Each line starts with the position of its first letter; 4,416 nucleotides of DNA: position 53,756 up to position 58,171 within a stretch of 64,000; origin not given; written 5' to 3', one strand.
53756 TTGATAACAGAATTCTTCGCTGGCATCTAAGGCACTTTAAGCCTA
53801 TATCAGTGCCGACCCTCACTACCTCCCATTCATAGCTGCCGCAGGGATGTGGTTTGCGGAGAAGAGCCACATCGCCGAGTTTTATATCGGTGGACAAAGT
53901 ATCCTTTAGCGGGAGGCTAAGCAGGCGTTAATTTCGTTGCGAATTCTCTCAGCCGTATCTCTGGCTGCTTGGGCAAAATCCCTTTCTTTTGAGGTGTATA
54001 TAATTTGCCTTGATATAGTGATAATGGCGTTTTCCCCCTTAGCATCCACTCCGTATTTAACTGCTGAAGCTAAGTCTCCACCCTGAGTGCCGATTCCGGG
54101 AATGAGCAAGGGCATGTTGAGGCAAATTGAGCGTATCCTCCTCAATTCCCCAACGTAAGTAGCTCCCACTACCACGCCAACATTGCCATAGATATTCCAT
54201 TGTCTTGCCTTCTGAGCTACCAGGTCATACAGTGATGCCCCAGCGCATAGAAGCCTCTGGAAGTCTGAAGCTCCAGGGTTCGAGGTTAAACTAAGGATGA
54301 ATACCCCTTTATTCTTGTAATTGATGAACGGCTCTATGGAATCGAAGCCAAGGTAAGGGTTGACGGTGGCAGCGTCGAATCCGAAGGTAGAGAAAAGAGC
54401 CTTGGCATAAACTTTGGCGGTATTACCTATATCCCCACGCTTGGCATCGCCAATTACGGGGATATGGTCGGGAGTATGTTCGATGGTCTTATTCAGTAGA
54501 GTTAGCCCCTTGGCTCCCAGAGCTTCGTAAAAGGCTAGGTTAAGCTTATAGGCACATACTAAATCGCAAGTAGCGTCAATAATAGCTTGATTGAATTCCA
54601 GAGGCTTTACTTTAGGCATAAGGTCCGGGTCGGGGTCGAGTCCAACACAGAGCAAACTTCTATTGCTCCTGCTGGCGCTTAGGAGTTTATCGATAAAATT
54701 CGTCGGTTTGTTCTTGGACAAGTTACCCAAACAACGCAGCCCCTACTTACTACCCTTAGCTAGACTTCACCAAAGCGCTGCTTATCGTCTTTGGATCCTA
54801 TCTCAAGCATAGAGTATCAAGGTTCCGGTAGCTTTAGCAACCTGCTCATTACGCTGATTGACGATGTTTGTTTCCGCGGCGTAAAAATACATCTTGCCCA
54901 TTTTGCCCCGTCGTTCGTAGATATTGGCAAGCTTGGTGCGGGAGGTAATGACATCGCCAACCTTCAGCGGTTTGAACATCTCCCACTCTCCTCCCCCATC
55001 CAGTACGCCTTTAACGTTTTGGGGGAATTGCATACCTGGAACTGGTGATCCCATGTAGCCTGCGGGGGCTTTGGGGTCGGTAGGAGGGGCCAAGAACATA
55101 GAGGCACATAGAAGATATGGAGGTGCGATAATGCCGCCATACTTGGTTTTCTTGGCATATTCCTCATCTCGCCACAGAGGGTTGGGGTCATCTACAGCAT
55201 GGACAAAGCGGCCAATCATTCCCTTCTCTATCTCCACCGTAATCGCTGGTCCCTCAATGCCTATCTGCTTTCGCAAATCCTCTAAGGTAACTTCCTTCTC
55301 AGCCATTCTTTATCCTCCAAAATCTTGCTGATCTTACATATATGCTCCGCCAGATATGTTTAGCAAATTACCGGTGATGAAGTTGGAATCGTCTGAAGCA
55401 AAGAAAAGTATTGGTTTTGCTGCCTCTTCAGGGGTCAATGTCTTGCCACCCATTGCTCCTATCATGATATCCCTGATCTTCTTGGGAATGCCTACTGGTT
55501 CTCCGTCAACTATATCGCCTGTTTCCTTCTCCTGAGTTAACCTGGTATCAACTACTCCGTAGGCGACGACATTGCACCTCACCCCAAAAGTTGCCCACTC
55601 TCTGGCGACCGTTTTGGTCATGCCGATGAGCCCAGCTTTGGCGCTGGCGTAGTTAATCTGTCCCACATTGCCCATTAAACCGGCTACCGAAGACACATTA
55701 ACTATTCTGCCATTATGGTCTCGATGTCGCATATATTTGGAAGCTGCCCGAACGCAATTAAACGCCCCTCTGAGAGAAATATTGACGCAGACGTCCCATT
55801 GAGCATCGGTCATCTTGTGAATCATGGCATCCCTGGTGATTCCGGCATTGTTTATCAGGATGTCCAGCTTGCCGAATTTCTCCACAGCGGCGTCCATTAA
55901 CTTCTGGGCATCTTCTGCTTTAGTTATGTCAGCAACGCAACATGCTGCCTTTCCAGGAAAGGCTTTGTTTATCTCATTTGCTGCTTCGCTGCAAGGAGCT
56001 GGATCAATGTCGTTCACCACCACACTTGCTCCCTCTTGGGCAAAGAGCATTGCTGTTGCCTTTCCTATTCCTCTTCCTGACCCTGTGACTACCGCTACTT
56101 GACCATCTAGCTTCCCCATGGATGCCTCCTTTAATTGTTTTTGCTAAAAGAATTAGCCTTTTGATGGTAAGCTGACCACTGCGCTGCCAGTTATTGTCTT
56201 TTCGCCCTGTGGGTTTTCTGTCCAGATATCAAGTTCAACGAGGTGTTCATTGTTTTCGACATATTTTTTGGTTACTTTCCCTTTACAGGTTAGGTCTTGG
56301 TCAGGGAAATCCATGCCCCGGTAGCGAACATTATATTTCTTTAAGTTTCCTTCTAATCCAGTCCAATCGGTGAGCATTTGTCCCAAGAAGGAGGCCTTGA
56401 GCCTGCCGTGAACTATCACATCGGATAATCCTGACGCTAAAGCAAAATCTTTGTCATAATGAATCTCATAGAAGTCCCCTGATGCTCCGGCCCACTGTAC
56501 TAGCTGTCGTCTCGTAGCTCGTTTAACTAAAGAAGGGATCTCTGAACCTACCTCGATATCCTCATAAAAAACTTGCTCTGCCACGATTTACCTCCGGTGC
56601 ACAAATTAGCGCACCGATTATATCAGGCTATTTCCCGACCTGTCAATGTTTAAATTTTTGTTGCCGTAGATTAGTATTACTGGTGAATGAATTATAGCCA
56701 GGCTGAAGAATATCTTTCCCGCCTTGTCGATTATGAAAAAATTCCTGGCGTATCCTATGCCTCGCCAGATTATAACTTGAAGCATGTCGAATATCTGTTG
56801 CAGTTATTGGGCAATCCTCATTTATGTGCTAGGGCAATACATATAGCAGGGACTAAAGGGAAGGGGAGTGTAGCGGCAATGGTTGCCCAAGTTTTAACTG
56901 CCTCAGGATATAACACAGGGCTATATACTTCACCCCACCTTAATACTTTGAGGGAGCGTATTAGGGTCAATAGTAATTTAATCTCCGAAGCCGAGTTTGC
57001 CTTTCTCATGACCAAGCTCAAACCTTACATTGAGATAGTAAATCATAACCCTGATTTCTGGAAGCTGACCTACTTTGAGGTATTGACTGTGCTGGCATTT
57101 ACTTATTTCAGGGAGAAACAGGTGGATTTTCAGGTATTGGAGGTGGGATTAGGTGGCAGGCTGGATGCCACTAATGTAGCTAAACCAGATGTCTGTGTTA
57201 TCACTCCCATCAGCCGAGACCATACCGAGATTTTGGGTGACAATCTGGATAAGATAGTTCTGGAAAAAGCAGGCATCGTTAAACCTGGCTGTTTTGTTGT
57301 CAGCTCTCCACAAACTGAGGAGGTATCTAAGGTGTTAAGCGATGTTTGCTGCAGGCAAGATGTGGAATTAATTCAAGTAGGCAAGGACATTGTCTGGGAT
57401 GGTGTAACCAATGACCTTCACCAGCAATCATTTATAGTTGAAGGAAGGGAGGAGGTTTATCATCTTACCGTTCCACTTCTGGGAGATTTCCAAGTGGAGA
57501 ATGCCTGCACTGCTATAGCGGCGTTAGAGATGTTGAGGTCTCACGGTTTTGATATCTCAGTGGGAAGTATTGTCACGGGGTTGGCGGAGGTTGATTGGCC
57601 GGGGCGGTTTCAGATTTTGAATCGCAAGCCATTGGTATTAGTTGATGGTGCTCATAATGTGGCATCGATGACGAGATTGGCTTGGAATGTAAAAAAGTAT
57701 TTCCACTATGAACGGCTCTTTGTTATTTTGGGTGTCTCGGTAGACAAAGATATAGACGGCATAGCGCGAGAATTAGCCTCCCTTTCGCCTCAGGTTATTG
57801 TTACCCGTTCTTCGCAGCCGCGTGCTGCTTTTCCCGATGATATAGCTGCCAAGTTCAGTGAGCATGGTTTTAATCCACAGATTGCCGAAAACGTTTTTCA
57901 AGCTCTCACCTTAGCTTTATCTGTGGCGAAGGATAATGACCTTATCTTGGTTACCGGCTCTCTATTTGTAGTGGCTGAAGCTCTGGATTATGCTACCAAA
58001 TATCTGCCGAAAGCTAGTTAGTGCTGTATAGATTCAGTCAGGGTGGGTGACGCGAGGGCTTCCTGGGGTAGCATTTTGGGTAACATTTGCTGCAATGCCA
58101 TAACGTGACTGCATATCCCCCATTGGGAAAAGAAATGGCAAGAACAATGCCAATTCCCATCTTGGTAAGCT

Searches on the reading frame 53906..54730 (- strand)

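Call 82: search_protein_families(library=pfam, proteins=[window:53906-54730:-], max_evalue=0.0001)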
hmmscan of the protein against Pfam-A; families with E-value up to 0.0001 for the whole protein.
window:53906-54730:- (274 aa): 1 family
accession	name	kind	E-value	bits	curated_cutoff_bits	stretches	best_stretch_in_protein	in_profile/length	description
PF00215.30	OMPdecase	-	2.4e-30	106.5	27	1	26-250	2-215/221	Orotidine 5'-phosphate decarboxylase / HUMPS family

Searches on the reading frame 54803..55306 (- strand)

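Call 82: search_protein_families(library=pfam, proteins=[window:54803-55306:-], max_evalue=0.0001)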
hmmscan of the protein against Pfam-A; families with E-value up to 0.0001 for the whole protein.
window:54803-55306:- (167 aa): 1 family
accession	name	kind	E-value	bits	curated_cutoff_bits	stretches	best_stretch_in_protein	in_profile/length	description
PF13452.11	FAS1_DH_region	-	4.3e-26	92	22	1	14-158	2-131/132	FAS1-like, dehydratase domain region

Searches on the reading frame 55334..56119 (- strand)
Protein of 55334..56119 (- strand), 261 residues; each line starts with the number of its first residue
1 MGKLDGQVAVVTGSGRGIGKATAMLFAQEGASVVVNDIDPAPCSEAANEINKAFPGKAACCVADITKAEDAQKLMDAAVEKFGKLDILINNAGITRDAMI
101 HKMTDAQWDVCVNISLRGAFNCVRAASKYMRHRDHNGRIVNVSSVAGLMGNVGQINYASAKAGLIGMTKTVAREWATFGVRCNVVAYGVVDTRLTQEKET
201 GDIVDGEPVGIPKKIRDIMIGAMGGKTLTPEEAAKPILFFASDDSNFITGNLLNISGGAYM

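Call 82: search_protein_families(library=pfam, proteins=[window:55334-56119:-], max_evalue=0.0001)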
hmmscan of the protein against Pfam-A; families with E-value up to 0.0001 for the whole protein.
window:55334-56119:- (261 aa): 3 families
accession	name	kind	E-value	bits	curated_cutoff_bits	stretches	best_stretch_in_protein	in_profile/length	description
PF00106.31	adh_short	-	2.9e-60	203.5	26.6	1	7-199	1-191/195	short chain dehydrogenase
PF13561.12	adh_short_C2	-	9e-56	189.5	27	1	16-258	6-234/236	Enoyl-(Acyl carrier protein) reductase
PF08659.16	KR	-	3e-17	63.6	22.6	1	10-189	4-177/180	KR domain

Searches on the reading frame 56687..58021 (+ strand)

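Call 82: search_protein_families(library=pfam, proteins=[window:56687-58021:+], max_evalue=0.0001)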
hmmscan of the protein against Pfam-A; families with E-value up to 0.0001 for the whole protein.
window:56687-58021:+ (444 aa): 2 families
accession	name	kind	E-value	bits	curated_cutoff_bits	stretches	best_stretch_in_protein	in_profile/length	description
PF02875.26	Mur_ligase_C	-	2e-20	74.3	28.4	1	306-425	1-126/127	Mur ligase, glutamate ligase domain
PF08245.18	Mur_ligase_M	-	9.6e-17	62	24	1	53-279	1-199/200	Mur ligase middle domain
